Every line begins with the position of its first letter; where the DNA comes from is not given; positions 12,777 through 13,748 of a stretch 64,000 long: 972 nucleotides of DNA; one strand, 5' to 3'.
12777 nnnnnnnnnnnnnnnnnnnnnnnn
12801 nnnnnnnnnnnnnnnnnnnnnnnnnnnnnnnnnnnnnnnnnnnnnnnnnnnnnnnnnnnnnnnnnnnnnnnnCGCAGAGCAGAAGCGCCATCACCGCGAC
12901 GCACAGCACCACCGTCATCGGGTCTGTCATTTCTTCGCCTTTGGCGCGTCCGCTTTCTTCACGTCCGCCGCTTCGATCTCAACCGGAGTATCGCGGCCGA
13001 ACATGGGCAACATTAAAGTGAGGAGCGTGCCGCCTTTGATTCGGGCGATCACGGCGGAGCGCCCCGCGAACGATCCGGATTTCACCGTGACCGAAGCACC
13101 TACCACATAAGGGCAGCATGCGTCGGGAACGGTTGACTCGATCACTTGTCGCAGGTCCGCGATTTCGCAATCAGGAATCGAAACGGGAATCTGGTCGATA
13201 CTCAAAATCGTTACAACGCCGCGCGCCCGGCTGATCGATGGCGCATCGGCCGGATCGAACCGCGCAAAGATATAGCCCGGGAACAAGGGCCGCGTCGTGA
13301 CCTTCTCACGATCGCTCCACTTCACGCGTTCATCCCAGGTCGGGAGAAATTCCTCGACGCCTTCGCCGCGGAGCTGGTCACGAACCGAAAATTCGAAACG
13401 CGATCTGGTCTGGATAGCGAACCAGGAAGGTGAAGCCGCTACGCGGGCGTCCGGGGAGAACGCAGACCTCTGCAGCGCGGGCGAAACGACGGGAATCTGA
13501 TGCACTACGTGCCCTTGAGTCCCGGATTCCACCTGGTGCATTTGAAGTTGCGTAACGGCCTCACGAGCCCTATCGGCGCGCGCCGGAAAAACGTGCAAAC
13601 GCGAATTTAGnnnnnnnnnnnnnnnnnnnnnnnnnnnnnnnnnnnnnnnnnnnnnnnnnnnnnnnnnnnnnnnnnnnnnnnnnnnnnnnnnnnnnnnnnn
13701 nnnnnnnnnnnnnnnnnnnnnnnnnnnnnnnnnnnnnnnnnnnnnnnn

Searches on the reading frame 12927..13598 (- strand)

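Call 61: search_protein_families(library=phrogs, proteins=[window:12927-13598:-], max_evalue=0.001)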
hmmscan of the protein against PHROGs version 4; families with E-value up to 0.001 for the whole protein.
window:12927-13598:- (223 aa): 2 families
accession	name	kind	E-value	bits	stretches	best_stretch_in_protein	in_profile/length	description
phrog_6386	-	transcription regulation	5e-21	76.3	1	55-215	11-178/179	transcription antiterminator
phrog_25909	-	transcription regulation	0.0002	22.1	1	66-150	44-131/220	transcription antiterminator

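Call 104: search_protein_families(library=ncbifam, proteins=[window:12927-13541:-], max_evalue=0.01)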
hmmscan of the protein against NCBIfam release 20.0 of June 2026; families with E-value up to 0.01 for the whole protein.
window:12927-13541:- (204 aa): 6 families
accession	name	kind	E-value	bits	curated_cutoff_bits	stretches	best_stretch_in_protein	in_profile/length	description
NF033644.1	antiterm_UpxY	subfamily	2.2e-25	89.6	100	1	40-189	1-159/164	UpxY family transcription antiterminator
TIGR01955.1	RfaH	equivalog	2e-19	70.1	144.5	1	40-194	1-158/159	transcription/translation regulatory transformer protein RfaH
TIGR00922.1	nusG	equivalog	3.2e-14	53.1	135.7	1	40-196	1-171/172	transcription termination/antitermination protein NusG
NF006534.0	PRK09014.1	equivalog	1e-13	51.5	124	1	39-196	3-161/162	transcription/translation regulatory transformer protein RfaH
NF033641.1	antiterm_LoaP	exception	3.9e-10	40.1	125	1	40-187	1-157/166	antiterminator LoaP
TIGR01956.2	NusG_myco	equivalog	8.4e-07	28.8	150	1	143-196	184-238/239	transcription termination/antitermination protein NusG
